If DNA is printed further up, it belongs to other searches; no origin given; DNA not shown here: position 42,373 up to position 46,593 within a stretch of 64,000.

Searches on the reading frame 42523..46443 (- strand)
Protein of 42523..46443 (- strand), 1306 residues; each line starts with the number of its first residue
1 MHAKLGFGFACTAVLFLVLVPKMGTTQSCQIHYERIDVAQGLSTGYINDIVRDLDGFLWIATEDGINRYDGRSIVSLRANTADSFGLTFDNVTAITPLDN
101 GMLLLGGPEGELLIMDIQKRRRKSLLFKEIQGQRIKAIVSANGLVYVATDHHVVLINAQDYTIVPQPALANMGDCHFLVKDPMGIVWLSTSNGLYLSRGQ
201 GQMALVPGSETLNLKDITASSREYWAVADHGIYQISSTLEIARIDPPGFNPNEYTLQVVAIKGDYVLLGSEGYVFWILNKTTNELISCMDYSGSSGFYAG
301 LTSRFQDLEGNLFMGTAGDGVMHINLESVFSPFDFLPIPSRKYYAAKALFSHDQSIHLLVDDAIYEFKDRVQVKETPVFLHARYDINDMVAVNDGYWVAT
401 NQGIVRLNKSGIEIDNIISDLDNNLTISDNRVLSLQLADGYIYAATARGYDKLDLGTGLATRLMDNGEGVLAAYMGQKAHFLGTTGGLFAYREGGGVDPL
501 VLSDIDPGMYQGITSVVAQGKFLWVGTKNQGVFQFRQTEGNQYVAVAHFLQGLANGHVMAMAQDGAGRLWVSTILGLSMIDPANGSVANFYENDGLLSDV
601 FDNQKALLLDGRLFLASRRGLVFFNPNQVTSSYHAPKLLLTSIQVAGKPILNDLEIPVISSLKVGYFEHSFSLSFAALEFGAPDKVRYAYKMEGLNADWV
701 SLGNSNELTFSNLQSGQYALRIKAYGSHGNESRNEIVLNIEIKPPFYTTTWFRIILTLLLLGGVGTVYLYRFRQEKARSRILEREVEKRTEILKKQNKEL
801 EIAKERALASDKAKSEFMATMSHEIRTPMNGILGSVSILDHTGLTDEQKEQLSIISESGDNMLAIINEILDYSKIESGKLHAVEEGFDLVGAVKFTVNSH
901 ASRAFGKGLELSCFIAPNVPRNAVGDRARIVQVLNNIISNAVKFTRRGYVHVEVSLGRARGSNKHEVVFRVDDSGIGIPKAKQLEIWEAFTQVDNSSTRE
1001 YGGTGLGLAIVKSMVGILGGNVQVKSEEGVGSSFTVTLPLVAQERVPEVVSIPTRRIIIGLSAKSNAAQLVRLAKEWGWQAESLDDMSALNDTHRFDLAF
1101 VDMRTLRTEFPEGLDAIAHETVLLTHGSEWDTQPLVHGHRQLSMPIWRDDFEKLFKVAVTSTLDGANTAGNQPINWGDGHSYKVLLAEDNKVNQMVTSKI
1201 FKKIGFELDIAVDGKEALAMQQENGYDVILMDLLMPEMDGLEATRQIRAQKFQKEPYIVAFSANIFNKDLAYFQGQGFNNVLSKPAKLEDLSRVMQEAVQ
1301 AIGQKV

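Call 66: search_protein_families(library=pfam, proteins=[window:42523-46443:-], max_evalue=0.001)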
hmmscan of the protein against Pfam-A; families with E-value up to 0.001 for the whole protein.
window:42523-46443:- (1306 aa): 8 families
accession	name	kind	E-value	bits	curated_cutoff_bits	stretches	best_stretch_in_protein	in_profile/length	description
PF02518.31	HATPase_c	-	1.7e-26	93.3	26.4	1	925-1040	1-109/111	Histidine kinase-, DNA gyrase B-, and HSP90-like ATPase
PF00512.31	HisKA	-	5.6e-21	74.8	26.9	1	813-878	1-66/66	His Kinase A (phospho-acceptor) domain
PF00072.30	Response_reg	-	2.8e-20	73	30.2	1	1184-1293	1-108/111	Response regulator receiver domain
PF07495.19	Y_Y_Y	-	2.1e-15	56.8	26.6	1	680-743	2-65/65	Y_Y_Y domain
PF07494.17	Reg_prop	-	1.8e-11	43.2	20.4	0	552-573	1-22/24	Two component regulator propeller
PF16819.11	DUF5074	-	4.1e-08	33.1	27.2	0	134-227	145-203/353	Domain of unknown function (DUF5074)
PF21544.3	PorZ_N_b_propeller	-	8.2e-06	26.6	27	0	418-489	67-139/154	TSS9, PorZ, N-terminal beta-propeller domain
PF23198.2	PDE8A_N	-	0.00074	19.9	29.6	0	1185-1268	13-98/147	PDE8A-like, N-terminal domain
